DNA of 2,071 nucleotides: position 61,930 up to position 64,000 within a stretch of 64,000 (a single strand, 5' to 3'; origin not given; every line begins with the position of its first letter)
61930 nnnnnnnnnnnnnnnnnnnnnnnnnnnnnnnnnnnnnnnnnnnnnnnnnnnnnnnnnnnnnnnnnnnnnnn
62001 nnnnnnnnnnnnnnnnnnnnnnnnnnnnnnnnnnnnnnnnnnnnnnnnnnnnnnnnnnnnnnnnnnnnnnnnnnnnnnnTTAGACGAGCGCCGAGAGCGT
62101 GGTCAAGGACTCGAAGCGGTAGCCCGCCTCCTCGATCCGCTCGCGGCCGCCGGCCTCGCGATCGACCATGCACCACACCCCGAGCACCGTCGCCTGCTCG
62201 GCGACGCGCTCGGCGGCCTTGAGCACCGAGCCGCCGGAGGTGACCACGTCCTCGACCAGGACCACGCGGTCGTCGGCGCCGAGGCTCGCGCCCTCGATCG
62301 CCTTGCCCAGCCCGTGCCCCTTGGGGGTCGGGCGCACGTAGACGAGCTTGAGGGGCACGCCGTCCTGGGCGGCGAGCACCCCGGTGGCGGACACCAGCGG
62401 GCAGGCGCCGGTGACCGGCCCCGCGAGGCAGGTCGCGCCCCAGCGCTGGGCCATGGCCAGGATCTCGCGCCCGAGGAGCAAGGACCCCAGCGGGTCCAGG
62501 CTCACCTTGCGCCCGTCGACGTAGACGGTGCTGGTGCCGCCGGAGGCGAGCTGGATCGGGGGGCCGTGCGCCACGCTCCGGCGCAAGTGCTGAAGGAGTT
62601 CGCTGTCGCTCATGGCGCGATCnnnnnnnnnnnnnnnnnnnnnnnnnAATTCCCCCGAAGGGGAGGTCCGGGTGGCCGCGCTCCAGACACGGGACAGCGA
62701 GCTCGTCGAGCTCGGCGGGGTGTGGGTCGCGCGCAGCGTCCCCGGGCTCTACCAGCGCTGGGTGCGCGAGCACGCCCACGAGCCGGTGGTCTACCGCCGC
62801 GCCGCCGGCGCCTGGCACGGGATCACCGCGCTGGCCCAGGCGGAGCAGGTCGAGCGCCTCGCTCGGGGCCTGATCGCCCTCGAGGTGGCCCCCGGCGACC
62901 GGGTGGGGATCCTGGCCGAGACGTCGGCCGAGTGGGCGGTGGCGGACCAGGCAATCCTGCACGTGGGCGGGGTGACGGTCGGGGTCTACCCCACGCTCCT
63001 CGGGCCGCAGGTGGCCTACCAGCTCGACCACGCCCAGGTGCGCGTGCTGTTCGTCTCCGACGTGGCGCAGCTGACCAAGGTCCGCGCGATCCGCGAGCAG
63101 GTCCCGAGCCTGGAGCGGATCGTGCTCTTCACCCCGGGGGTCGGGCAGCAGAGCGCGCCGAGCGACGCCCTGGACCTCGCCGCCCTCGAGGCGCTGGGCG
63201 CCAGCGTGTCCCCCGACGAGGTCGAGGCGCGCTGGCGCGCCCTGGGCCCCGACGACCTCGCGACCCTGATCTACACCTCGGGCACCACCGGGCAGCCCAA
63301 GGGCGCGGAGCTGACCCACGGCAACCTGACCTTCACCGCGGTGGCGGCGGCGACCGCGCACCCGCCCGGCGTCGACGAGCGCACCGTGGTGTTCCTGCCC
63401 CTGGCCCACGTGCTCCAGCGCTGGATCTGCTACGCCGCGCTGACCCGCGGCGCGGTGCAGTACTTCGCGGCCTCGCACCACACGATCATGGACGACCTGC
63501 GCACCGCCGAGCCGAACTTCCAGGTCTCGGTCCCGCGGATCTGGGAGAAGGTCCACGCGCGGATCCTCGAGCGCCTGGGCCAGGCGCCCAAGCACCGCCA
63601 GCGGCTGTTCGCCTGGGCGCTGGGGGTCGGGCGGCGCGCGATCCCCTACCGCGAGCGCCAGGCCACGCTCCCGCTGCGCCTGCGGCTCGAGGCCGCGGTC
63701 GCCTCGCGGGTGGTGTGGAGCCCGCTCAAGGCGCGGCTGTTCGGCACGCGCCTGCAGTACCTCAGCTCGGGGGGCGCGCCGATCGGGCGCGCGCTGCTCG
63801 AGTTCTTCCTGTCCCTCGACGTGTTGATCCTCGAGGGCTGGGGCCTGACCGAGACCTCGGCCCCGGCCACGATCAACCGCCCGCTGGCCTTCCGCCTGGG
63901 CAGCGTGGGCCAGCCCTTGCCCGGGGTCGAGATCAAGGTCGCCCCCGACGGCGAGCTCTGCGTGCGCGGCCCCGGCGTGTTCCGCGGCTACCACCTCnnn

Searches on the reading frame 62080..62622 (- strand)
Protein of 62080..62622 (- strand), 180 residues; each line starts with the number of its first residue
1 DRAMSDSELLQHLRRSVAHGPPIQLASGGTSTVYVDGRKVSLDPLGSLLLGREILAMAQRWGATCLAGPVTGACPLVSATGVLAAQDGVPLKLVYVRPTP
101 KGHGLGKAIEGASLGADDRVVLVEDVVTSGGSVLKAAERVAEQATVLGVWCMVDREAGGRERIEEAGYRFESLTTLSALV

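Call 39: search_protein_families(library=pfam, proteins=[window:62080-62622:-], max_evalue=0.001)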
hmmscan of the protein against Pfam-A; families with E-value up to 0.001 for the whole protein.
window:62080-62622:- (180 aa): 1 family
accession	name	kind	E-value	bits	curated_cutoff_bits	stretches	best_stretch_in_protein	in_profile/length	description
PF00156.33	Pribosyltran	-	4.8e-06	26.4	26.3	1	88-161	52-132/158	Phosphoribosyl transferase domain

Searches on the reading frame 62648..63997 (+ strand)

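Call 39: search_protein_families(library=pfam, proteins=[window:62648-63997:+], max_evalue=0.001)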
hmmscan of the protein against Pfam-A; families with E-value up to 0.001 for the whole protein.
window:62648-63997:+ (450 aa): 1 family
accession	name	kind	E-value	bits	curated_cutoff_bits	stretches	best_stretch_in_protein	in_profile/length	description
PF00501.34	AMP-binding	-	1.2e-72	245.3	29.9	1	36-449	2-384/384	AMP-binding enzyme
